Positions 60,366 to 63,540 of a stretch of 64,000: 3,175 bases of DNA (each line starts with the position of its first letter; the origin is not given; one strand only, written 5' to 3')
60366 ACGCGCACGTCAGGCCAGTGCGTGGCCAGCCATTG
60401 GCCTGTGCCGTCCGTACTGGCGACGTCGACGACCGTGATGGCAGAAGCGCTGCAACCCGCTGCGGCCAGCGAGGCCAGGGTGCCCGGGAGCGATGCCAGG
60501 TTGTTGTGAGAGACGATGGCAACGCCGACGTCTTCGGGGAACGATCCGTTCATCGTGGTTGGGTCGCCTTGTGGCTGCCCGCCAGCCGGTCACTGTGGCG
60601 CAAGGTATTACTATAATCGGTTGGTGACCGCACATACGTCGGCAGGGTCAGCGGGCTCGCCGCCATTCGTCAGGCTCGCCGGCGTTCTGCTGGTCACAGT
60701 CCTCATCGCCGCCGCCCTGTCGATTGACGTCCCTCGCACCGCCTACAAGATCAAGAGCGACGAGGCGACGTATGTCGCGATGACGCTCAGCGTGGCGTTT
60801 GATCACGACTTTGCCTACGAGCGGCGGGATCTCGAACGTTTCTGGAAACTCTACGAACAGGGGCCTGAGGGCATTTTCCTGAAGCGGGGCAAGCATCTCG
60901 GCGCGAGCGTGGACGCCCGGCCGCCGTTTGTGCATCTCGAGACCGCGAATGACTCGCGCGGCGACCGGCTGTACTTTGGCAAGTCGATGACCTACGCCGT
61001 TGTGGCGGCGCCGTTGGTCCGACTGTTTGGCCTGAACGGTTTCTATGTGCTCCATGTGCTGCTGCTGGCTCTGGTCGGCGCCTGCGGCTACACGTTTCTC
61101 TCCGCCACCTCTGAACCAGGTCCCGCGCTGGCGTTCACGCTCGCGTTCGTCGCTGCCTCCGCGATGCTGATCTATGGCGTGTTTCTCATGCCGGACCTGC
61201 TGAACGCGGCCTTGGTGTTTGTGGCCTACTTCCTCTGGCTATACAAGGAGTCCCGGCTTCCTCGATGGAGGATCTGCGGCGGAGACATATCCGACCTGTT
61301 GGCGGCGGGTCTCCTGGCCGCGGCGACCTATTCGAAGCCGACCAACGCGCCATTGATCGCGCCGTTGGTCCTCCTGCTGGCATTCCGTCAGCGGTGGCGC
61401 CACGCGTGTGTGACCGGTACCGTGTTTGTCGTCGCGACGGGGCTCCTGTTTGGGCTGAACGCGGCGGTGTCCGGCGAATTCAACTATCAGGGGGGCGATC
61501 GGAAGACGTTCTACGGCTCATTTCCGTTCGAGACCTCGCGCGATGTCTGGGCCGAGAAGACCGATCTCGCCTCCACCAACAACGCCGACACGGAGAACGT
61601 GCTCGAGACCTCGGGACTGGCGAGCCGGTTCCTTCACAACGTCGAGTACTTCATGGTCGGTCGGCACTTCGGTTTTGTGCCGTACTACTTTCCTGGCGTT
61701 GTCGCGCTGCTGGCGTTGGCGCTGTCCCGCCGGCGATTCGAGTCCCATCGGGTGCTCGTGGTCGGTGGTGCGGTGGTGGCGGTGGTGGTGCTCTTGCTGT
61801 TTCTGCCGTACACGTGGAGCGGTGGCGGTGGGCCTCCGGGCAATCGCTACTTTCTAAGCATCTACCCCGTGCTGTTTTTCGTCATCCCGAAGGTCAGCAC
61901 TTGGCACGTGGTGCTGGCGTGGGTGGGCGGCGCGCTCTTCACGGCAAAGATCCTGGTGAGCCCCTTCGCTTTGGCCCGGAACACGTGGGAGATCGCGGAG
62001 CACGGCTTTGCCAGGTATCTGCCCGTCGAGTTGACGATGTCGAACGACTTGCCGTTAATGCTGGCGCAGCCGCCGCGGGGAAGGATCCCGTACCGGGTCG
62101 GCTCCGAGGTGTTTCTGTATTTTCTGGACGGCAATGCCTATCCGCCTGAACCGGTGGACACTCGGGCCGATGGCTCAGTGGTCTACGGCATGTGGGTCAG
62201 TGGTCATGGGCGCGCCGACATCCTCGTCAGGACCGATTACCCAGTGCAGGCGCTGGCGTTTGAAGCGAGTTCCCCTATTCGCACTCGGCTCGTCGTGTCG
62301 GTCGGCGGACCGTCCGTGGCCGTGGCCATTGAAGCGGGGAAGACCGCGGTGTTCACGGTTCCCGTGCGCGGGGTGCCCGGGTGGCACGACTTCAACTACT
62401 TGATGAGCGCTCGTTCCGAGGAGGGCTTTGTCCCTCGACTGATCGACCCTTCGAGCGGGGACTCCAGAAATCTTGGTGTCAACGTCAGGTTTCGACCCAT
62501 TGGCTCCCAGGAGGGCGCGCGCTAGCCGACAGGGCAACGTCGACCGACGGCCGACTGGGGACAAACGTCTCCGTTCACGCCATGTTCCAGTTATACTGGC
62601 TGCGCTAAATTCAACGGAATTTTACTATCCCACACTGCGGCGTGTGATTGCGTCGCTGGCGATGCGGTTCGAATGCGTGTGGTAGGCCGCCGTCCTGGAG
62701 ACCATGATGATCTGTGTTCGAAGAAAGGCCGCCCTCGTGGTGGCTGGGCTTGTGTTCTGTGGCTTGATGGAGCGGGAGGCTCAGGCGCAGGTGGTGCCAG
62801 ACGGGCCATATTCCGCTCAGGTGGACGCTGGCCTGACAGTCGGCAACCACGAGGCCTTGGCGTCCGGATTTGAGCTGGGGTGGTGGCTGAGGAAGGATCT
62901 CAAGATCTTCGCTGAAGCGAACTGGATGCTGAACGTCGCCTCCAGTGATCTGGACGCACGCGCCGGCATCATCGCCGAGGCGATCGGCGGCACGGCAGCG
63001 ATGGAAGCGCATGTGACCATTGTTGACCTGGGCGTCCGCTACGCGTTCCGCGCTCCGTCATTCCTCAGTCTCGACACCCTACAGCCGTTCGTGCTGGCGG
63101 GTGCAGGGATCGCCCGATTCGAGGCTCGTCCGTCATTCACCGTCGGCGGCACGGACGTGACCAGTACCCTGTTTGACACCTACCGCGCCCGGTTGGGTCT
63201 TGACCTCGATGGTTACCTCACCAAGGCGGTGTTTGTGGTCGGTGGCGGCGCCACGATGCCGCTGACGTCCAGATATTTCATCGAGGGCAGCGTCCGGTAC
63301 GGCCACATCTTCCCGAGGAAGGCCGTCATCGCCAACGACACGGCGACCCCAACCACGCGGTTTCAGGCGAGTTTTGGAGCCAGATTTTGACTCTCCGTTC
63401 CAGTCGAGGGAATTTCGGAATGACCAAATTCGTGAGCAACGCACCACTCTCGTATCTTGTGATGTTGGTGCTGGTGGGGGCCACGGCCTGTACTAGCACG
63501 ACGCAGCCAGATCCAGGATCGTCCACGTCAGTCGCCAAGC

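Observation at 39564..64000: Recurring module: ArnT-like GT-C glycosyltransferase followed by a small OM beta-barrel and, twice, a repeat lipoprotein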

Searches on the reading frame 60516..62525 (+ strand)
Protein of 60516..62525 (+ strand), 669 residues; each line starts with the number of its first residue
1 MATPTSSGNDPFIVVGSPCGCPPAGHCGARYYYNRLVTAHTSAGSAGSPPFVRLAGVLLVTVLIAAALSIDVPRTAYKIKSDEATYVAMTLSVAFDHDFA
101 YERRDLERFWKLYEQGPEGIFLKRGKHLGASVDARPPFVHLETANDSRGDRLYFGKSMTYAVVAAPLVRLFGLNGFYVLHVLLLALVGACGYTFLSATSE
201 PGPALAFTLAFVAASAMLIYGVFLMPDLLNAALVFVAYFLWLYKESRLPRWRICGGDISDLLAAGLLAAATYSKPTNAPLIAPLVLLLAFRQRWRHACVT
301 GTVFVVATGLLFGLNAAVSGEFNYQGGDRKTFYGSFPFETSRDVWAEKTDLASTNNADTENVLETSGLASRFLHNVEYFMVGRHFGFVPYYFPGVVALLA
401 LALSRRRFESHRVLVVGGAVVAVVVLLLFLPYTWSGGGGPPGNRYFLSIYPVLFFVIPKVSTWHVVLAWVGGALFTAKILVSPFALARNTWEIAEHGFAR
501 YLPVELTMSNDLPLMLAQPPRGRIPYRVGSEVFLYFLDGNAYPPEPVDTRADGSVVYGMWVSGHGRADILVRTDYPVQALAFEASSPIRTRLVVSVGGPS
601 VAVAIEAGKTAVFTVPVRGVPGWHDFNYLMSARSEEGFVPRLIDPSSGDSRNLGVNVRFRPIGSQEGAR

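Call 3: search_protein_families(library=pfam, proteins=[window:60516-62525:+], max_evalue=0.01)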
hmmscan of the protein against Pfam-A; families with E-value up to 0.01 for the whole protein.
window:60516-62525:+ (669 aa): 1 family
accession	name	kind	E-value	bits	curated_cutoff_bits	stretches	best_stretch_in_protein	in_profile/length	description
PF09594.16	GT87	-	1.4e-06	28.7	25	1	160-431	7-237/237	Glycosyltransferase family 87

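Call 6: search_protein_families(library=ncbifam, proteins=[window:60516-62525:+], max_evalue=0.01)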
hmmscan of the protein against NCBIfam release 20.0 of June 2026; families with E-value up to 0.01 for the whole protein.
window:60516-62525:+ (669 aa): 1 family
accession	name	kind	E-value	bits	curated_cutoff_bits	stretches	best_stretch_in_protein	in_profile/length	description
NF047440.1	LA3751_2_3_fam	subfamily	1.2e-08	34.2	200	2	136-322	67-247/460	LA_3751/LA_3752 family putative glycosyltransferase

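Call 25: search_solved_structures(query=window:60624-62525:+, max_evalue=10)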
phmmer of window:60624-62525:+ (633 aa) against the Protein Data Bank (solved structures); distinct sequences matched with E-value up to 10: 2.
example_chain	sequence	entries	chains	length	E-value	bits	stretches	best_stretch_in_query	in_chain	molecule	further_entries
8rs5_A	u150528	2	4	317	1.9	10.2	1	550-612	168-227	Malate dehydrogenase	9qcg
9end_A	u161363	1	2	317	2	10.1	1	550-612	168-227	Malate dehydrogenase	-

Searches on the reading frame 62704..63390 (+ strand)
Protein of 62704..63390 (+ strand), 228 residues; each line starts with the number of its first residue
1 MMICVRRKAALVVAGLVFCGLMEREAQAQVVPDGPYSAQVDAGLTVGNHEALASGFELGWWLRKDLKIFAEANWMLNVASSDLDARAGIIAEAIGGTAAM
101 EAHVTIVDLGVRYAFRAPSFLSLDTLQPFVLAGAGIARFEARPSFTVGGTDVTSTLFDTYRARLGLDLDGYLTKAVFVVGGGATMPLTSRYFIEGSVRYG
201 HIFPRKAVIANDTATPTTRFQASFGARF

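Call 3: search_protein_families(library=pfam, proteins=[window:62704-63390:+], max_evalue=0.01)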
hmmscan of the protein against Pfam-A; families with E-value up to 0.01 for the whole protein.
window:62704-63390:+ (228 aa): 1 family
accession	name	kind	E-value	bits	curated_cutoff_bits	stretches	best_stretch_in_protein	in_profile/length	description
PF13505.12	OMP_b-brl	-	1.9e-05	25.3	28.7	1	26-228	13-175/175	Outer membrane protein beta-barrel domain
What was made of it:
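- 62704..63390 (+): B3: small OM beta-barrel, paralogue of B2. OMP_b-brl E 1.9e-5 (call 3).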

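Call 6: search_protein_families(library=ncbifam, proteins=[window:62704-63390:+], max_evalue=0.01)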
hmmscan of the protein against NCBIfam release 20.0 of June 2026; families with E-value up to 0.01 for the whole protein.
window:62704-63390:+ (228 aa): 0 families
